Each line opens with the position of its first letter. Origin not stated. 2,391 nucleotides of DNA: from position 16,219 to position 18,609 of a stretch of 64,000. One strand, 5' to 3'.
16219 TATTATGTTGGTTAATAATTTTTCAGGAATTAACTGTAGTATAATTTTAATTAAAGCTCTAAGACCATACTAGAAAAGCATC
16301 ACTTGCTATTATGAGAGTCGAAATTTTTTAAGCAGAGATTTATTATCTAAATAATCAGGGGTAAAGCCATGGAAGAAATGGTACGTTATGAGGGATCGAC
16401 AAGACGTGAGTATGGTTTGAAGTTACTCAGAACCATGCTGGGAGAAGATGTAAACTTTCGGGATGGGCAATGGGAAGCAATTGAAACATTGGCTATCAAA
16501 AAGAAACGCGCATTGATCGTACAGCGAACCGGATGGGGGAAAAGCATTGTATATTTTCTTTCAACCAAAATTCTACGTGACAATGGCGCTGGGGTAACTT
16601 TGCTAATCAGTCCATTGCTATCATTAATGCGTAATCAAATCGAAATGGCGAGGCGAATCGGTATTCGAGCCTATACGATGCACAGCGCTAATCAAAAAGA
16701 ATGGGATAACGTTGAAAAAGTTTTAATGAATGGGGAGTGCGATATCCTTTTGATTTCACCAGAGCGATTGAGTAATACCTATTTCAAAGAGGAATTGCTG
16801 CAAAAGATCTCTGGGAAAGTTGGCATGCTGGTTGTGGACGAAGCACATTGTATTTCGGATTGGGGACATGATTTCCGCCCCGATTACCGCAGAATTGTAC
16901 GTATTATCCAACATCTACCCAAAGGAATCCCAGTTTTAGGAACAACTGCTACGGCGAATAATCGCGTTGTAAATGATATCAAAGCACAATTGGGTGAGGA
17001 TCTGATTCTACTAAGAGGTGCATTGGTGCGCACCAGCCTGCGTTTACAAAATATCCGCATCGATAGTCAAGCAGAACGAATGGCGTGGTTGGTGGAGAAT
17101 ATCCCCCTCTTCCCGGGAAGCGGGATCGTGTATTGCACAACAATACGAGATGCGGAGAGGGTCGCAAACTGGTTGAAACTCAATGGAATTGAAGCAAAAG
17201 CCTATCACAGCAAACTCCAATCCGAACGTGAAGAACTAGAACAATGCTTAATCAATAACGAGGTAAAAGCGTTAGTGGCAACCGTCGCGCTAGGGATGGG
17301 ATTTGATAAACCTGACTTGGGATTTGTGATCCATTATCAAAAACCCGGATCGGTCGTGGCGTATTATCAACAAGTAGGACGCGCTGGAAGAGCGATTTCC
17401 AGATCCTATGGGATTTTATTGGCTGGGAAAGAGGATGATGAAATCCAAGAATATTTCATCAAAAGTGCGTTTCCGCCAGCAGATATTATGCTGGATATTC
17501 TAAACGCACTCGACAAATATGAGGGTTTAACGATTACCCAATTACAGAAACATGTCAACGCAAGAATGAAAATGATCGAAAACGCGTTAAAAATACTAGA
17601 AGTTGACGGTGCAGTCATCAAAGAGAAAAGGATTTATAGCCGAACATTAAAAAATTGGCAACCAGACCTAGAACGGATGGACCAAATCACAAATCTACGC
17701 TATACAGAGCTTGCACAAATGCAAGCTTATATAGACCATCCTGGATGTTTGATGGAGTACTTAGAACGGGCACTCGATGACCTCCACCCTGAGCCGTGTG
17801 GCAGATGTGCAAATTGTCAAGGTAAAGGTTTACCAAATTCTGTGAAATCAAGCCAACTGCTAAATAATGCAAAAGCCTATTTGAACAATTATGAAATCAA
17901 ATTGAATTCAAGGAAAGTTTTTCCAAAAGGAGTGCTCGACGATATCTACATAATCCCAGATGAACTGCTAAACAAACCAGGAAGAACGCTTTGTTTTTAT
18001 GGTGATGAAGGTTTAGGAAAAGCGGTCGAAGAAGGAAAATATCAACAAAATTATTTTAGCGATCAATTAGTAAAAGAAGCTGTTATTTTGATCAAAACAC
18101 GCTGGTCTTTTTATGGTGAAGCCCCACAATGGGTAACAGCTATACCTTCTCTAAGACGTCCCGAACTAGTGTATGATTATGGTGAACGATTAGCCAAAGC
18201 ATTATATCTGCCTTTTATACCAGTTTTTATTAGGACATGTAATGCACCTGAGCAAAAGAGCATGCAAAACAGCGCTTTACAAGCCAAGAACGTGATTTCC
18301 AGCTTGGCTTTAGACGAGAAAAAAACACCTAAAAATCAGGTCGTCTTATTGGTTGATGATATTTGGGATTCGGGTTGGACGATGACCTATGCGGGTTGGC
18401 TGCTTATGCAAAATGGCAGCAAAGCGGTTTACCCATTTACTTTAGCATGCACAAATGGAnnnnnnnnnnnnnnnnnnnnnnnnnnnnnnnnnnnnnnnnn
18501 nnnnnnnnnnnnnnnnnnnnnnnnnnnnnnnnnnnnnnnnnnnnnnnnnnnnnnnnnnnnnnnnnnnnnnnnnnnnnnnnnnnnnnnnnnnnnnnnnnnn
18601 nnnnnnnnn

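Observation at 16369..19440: Two-gene accessory system: RecQ-like helicase fused to a ComFC-type PRTase domain, coupled to a DprA-like SLOG protein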

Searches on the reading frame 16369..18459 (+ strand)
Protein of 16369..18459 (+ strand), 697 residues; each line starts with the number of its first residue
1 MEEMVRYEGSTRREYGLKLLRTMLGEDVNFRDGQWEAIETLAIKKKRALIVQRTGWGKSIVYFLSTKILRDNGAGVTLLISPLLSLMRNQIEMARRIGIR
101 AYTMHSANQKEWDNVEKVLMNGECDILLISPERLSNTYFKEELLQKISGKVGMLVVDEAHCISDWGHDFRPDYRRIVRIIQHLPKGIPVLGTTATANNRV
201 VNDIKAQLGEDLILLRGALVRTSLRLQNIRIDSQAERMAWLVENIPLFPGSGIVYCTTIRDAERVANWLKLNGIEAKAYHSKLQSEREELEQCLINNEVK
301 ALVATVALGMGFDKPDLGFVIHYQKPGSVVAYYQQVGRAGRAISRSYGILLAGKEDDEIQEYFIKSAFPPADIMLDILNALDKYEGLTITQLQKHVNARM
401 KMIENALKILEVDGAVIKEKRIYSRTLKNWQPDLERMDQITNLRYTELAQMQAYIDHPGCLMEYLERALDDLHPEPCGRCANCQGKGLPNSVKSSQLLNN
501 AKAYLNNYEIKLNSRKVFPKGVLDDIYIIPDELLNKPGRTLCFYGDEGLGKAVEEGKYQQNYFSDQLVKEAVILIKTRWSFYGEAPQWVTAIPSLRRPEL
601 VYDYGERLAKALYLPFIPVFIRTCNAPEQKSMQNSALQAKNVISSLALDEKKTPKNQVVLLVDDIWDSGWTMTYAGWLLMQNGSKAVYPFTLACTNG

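Call 3: search_protein_families(library=pfam, proteins=[window:16369-18459:+], max_evalue=0.01)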
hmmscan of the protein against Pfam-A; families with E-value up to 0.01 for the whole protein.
window:16369-18459:+ (697 aa): 8 families
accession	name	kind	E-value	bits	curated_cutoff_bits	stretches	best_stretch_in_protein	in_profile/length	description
PF00270.35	DEAD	-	4.4e-25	88.8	26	1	32-203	2-166/167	DEAD/DEAH box helicase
PF00271.37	Helicase_C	-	8.6e-19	68.3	23.5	1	249-342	15-109/110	Helicase conserved C-terminal domain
PF04851.21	ResIII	-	6e-13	49.5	22.5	1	28-196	2-162/164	Type III restriction enzyme, res subunit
PF00156.33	Pribosyltran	-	7.3e-05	22.6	26.3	1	632-685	64-116/158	Phosphoribosyl transferase domain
PF16124.10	RecQ_Zn_bind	-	0.00014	23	25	1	437-484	17-66/66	RecQ zinc-binding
PF13245.12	AAA_19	-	0.0062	17.1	25.1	0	34-161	1-101/134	AAA domain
PF20024.5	DUF6432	-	0.0074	17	29.6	0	374-420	14-62/97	Family of unknown function (DUF6432)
PF14947.12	HTH_45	-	0.008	16.6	25.5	0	372-428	6-61/77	Winged helix-turn-helix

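Call 4: search_protein_families(library=padloc, proteins=[window:16369-18459:+], max_evalue=0.01)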
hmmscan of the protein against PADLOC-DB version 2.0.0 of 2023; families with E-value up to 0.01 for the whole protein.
window:16369-18459:+ (697 aa): 38 families (the best 25 are shown)
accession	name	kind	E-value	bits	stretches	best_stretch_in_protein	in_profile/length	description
PDLC03928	PsyrT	-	2.4e-278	923.1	1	15-696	7-685/689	-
PDLC02864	DpdF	-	2.8e-89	298.5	1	17-391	11-377/610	DpdF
PDLC02861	DpdF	-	2.3e-77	258.7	1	13-364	13-355/611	DpdF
PDLC02870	DpdF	-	2.5e-77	258.6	1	29-485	13-468/534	DpdF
PDLC02865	DpdF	-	1.5e-53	179.8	1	18-484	749-1211/1499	DpdF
PDLC02859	DpdF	-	1.1e-41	141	1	27-347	98-420/545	DpdF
PDLC02855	DpdF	-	6e-37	125.3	1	33-342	143-469/825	DpdF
PDLC02872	DpdF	-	1e-32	111.6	1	30-361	158-514/859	DpdF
PDLC01089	C3a193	-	2.9e-32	110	1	49-343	271-583/983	poss. alt. Cas3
PDLC02868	DpdF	-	2e-30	103.3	2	28-232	337-543/1078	DpdF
PDLC02857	DpdF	-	9.9e-28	94.7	1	33-359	182-545/911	DpdF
PDLC02863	DpdF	-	2.9e-24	83.7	1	248-421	49-225/488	DpdF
PDLC02867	DpdF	-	6.1e-23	79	1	109-361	225-487/855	DpdF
PDLC02503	BrxHI|BrxHII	-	3.3e-19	66.7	1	31-357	26-357/698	BrxHI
PDLC02862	DpdF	-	3.9e-18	62.7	1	49-354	139-465/811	DpdF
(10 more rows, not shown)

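Call 5: search_protein_families(library=ncbifam, proteins=[window:16369-18459:+], max_evalue=0.01)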
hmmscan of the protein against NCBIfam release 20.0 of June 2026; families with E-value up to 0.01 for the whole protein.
window:16369-18459:+ (697 aa): 32 families (the best 25 are shown)
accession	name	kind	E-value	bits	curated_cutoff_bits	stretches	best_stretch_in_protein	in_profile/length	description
TIGR01389.1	recQ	equivalog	3e-88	296.7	640.2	2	19-374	4-350/591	DNA helicase RecQ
TIGR00614.1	recQ_fam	subfamily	5.5e-77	259.5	219.8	1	21-361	4-339/470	RecQ family ATP-dependent DNA helicase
NF008279.0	PRK11057.1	equivalog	2.8e-62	211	1015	1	17-343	14-331/608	ATP-dependent DNA helicase RecQ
NF041063.1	DpdF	equivalog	1.1e-47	163.2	550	1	32-359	143-489/813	protein DpdF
TIGR03817.1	DECH_helic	hypoth_equivalog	7.3e-14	51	874.1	1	279-365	309-394/742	helicase/secretion neighborhood putative DEAH-box helicase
NF008744.0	PRK11776.1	equivalog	9.2e-14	50.8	524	1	124-358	124-352/460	ATP-dependent RNA helicase DbpA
NF008394.0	PRK11192.1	equivalog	8e-12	44.7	507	1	43-357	38-356/441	ATP-dependent RNA helicase SrmB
TIGR04121.1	DEXH_lig_assoc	equivalog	3.1e-11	41.7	850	1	42-351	25-355/804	ligase-associated DNA damage response DEXH box helicase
NF010338.0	PRK13767.1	equivalog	1.3e-10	40.2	849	1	253-359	289-403/877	ATP-dependent helicase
NF002340.1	PRK01297.1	equivalog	1.7e-10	40.2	564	1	110-356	114-357/372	ATP-dependent RNA helicase RhlB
NF053632.1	heli_RadD_YejH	equivalog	9.3e-10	37.4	720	2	253-342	254-342/573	DNA repair helicase RadD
NF053711.1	RNA_heli_RhlE1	exception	6.3e-09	35.1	750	1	123-352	124-348/434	RNA helicase RhlE1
NF053631.1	RNA_helic_CshA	equivalog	6.5e-09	35.2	646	1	53-346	44-335/434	degradosome RNA helicase CshA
NF003419.0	PRK04837.1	equivalog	9e-09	34.5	588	1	111-355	123-363/424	ATP-dependent RNA helicase RhlB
NF053636.1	DDHlcsCsdAPsy1082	equivalog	1.1e-08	34.1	890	1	253-352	247-347/512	DEAD/DEAH box helicase CsdA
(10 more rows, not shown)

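Call 16: find_homologous_proteins(query=window:16369-18459:+, max_evalue=1e-20)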
Query window:16369-18459:+ (697 aa): 8000 proteins with E <= 1e-20 among 8000 candidates; the best 120 are listed.
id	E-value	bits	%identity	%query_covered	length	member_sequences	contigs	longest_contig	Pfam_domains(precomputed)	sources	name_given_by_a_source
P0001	0.0e+0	1596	100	100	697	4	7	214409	PF00270.36,PF00271.38,PF04851.22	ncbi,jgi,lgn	jgi:ATP-dependent DNA helicase RecQ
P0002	0.0e+0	1455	90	100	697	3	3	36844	PF00270.36,PF00156.34,PF00271.38,PF04851.22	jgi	-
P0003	9.2e-278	941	62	98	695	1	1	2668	PF00270.36,PF00271.38,PF04851.22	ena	-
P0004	3.6e-277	939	62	98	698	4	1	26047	PF00270.36,PF00156.34,PF00271.38,PF04851.22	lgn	-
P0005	2.4e-276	937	61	98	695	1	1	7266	PF00270.36,PF16124.11,PF00271.38,PF04851.22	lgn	-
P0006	5.6e-276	935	61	98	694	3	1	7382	PF00270.36,PF00156.34,PF00271.38,PF04851.22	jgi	jgi:ATP-dependent DNA helicase RecQ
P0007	1.5e-274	931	61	98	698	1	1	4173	PF00270.36,PF00156.34,PF00271.38,PF04851.22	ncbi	-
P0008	2.0e-274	930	61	98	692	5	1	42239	PF00270.36,PF00156.34,PF00271.38,PF04851.22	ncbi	-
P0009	2.1e-274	930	60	100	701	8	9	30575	PF00270.36,PF00156.34,PF16124.11,PF00271.38,PF04851.22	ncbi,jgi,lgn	jgi:ATP-dependent DNA helicase RecQ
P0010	1.2e-273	928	61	98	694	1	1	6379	PF00270.36,PF00156.34,PF00271.38,PF04851.22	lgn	-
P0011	1.3e-273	928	61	98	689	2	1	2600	PF00270.36,PF00156.34,PF16124.11,PF00271.38,PF04851.22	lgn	-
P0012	1.5e-273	927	61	97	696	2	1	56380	PF00270.36,PF00156.34,PF00271.38,PF04851.22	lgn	-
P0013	1.5e-273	927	61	98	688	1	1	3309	PF00270.36,PF00156.34,PF00271.38,PF04851.22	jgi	jgi:ATP-dependent DNA helicase RecQ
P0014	1.6e-273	927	61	98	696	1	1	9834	PF00270.36,PF00156.34,PF00271.38,PF04851.22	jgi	jgi:ATP-dependent DNA helicase RecQ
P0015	2.0e-273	927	61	98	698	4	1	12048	PF00270.36,PF00156.34,PF00271.38,PF04851.22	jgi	-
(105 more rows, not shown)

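Call 17: find_related_loci(query=window:16369-18459:+, collection=genome_contigs, flank=6000)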
Query window:16369-18459:+ (697 aa) in genome_contigs; peptide patterns used: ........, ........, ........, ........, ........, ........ (x = any residue, [..] = any of these).
599 stretches matched a pattern (row limit reached: there are more); 595 encode a relative of the query (tblastn E <= 1e-3); the best 80 are kept; 80 distinct loci.
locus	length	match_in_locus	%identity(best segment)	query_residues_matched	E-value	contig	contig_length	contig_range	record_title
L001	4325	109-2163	60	13-697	0e+0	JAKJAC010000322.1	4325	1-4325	MAG: Chloroflexota bacterium isolate UR.bin201 NODE_322_length_4325_cov_2.977401, whole genome shotgun sequence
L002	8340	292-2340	60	10-693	0e+0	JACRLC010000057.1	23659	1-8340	MAG: Chloroflexi bacterium isolate NC_groundwater_1871_Pr3_B-0.1um_54_18 SR2-18-B1_coassembly_334076, whole genome shotg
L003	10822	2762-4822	60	9-693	0e+0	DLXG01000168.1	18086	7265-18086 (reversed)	MAG TPA_asm: Anaerolineaceae bacterium isolate UBA9135 contig_3884, whole genome shotgun sequence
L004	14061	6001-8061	59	13-697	0e+0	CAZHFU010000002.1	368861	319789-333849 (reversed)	MAG TPA_asm: uncultured Anaerolinea sp. isolate SRP220891_co2_410 genome assembly, contig: NODE_8_length_368861_cov_25.7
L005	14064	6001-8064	58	8-693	0e+0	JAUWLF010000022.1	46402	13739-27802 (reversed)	MAG: Chloroflexota bacterium isolate CSMAG_2365 CSMAG_2365_k141_899204_length_46402_cov_20.0000, whole genome shotgun se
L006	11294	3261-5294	58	18-693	0e+0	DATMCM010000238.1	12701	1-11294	MAG TPA_asm: Blastocatellia bacterium isolate SMAG_U13382 k141_383648, whole genome shotgun sequence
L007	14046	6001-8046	55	15-693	0e+0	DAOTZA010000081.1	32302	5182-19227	MAG TPA_asm: Anaerolineales bacterium isolate H38_463 k137_1322962, whole genome shotgun sequence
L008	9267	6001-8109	51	2-696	0e+0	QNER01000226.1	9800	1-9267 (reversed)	MAG: Candidatus Parabeggiatoa sp. nov. 1 isolate B3_G6 B3_Guay6_scaffold_05628, whole genome shotgun sequence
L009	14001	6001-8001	53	19-693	0e+0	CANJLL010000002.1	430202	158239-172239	MAG: Chloroflexi bacterium isolate RH-23may17-645 genome assembly, contig: RH-23may17-C38, whole genome shotgun sequence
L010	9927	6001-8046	52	16-693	0e+0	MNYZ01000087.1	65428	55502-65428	MAG: Oscillatoriales cyanobacterium CG2_30_40_61 cg2_3.0_scaffold_133_c, whole genome shotgun sequence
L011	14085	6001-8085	52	10-692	0e+0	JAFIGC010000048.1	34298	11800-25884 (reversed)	MAG: Verrucomicrobia bacterium isolate BM_Day0_Bin.15 NODE_266_length_34298_cov_8.622405, whole genome shotgun sequence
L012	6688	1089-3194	51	6-693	0e+0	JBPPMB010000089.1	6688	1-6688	MAG: Desulfuromonadales bacterium isolate BIOS2019_out_141 k131_15775, whole genome shotgun sequence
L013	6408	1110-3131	52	20-696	0e+0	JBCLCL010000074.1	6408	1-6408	Candidatus Limnocylindrales bacterium isolate SLM_LV1_BS-J21 Node_74_length_6408_cov_90.010224, whole genome shotgun seq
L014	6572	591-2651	51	13-693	0e+0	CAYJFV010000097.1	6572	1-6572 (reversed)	MAG TPA_asm: uncultured Desulfovibrionaceae bacterium isolate ERP123703_co3_21 genome assembly, contig: NODE_13794_lengt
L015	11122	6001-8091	51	10-693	0e+0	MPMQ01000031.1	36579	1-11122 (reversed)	MAG: Kistimonas sp. bin40 NODE_1812_length_36579_cov_15.1619_ID_3623, whole genome shotgun sequence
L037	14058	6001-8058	48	13-695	0e+0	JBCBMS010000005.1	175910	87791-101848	MAG: Chloroflexota bacterium isolate J06630_15 NODE_5_length_175910_cov_20.212429, whole genome shotgun sequence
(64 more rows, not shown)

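Call 18: find_encoding_contigs(protein=window:16369-18459:+, flank=10000, max_places=6)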
Protein window:16369-18459:+ (697 aa): 9 contigs read that carry it; 6 places shown.
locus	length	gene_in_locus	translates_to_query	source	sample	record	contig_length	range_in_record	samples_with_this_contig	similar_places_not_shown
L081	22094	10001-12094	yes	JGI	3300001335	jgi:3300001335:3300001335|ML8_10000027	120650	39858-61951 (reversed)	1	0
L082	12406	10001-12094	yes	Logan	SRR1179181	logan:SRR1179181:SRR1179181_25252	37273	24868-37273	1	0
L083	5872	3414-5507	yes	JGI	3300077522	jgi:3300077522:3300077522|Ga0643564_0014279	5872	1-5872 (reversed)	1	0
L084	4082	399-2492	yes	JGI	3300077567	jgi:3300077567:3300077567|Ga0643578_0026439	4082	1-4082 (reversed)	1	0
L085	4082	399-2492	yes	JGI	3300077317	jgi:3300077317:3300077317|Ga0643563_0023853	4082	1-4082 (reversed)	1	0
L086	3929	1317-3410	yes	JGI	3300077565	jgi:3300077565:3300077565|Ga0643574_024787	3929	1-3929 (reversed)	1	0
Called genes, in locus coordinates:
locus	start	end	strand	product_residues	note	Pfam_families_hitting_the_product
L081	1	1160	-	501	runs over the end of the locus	-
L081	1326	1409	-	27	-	-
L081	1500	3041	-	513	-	PF01476:LysM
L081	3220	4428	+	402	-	PF00365:PFK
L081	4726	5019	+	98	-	-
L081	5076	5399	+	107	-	-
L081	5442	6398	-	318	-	PF01476:LysM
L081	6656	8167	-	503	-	PF00561:Abhydrolase_1, PF12146:Hydrolase_4, PF12697:Abhydrolase_6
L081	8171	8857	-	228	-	PF00226:DnaJ, PF08980:DUF1883 (faint)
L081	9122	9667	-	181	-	-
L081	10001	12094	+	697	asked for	PF00270:DEAD, PF04851:ResIII, PF00271:Helicase_C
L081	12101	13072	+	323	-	PF02481:DNA_processg_A, PF18306:LDcluster4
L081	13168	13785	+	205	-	PF13361:UvrD_C, PF13538:UvrD_C_2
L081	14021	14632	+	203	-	PF04173:DoxD (weak), PF07681:DoxX (weak)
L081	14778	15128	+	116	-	PF04430:DUF498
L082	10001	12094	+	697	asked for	PF00270:DEAD, PF04851:ResIII, PF00271:Helicase_C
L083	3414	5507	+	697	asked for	PF00270:DEAD, PF04851:ResIII, PF00271:Helicase_C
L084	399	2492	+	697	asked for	PF00270:DEAD, PF04851:ResIII, PF00271:Helicase_C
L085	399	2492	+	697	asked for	PF00270:DEAD, PF04851:ResIII, PF00271:Helicase_C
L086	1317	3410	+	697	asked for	PF00270:DEAD, PF04851:ResIII, PF00271:Helicase_C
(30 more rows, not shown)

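Call 20: search_solved_structures(query=window:16369-18459:+, max_evalue=0.001, show_alignments=0)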
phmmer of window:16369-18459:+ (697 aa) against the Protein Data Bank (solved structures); distinct sequences matched with E-value up to 0.001: 121 (the best 60 are shown).
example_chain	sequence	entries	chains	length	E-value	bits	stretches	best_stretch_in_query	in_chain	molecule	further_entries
4q47_A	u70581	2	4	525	2.7e-56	194.5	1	15-351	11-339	DNA helicase RecQ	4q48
1oyw_A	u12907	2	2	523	4.1e-50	174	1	24-342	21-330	ATP-dependent DNA helicase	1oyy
9i22_A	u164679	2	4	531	2.2e-49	171.6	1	29-353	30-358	ATP-dependent DNA helicase Q1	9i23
2v1x_A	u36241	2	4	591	3e-49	171.2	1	29-353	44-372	ATP-DEPENDENT DNA HELICASE Q1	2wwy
4u7d_A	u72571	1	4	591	3e-49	171.2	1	29-353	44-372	ATP-dependent DNA helicase Q1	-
8yrs_A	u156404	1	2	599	3e-49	171.2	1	29-353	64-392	ATP-dependent DNA helicase Q1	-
7a8r_A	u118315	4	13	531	3.9e-48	167.5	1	30-353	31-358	ATP-dependent DNA helicase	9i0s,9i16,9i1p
9i16_D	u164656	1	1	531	3.9e-48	167.5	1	30-353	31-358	ATP-dependent DNA helicase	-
7auc_A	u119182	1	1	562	1.1e-47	166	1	28-350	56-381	Bloom syndrome protein,Bloom syndrome protein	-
7aud_A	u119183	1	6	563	1.1e-47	166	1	28-350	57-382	Bloom syndrome protein,Bloom syndrome protein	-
4o3m_A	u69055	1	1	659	1.6e-47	165.5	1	29-350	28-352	Bloom syndrome protein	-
4cgz_A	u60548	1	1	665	1.6e-47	165.5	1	29-349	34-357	BLOOM'S SYNDROME HELICASE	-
4cdg_A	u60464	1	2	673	1.7e-47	165.4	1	29-349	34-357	BLOOM SYNDROME PROTEIN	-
4tmu_A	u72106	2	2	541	1.7e-47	165.4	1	21-343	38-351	RecQ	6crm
5lb3_B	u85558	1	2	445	3.7e-41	144.4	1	30-364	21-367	ATP-dependent DNA helicase Q5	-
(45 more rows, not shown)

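Call 26: find_encoding_contigs(protein=P0002, flank=10000, max_places=3)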
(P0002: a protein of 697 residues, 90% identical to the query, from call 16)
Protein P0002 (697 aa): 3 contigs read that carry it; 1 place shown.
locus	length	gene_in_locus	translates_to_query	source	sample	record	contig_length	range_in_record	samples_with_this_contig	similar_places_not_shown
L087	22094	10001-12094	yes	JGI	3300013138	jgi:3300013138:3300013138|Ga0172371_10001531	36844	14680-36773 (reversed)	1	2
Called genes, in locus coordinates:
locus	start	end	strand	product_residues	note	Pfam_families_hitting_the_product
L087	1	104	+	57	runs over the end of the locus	?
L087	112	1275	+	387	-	PF00072:Response_reg, PF00004:AAA (faint), PF00158:Sigma54_activat, PF01078:Mg_chelatase (faint), PF14532:Sigma54_activ_2, PF07724:AAA_2 (weak), PF07728:AAA_5 (weak), PF25601:AAA_lid_14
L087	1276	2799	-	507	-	-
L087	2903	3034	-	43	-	-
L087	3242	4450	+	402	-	PF00365:PFK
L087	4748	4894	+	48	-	-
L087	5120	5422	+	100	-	-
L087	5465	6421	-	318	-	PF01476:LysM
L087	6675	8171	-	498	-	PF00561:Abhydrolase_1, PF12146:Hydrolase_4, PF12697:Abhydrolase_6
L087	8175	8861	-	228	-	PF00226:DnaJ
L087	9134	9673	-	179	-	-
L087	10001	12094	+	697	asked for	PF00270:DEAD, PF04851:ResIII, PF00271:Helicase_C, PF00156:Pribosyltran (weak)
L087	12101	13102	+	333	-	PF02481:DNA_processg_A, PF18306:LDcluster4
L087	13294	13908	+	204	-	PF04173:DoxD (weak), PF07681:DoxX (faint)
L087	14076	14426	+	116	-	PF04430:DUF498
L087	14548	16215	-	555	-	PF04851:ResIII (weak), PF00270:DEAD, PF00271:Helicase_C, PF25399:DeaD_dimer, PF03880:DbpA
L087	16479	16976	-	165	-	PF03205:MobB, PF25199:nSTAND_NTPase5 (faint)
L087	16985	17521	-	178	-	PF01613:Flavin_Reduct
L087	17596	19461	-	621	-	PF00009:GTP_EFTU, PF22042:EF-G_D2, PF03144:GTP_EFTU_D2, PF14492:EFG_III (weak), PF00679:EFG_C, PF21018:BipA_C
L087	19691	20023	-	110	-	PF02036:SCP2, PF14864:Alkyl_sulf_C (weak)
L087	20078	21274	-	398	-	PF00108:Thiolase_N, PF00109:ketoacyl-synt (weak), PF02803:Thiolase_C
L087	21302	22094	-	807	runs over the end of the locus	PF02737:3HCDH_N, PF00725:3HCDH, PF00378:ECH_1, PF16113:ECH_2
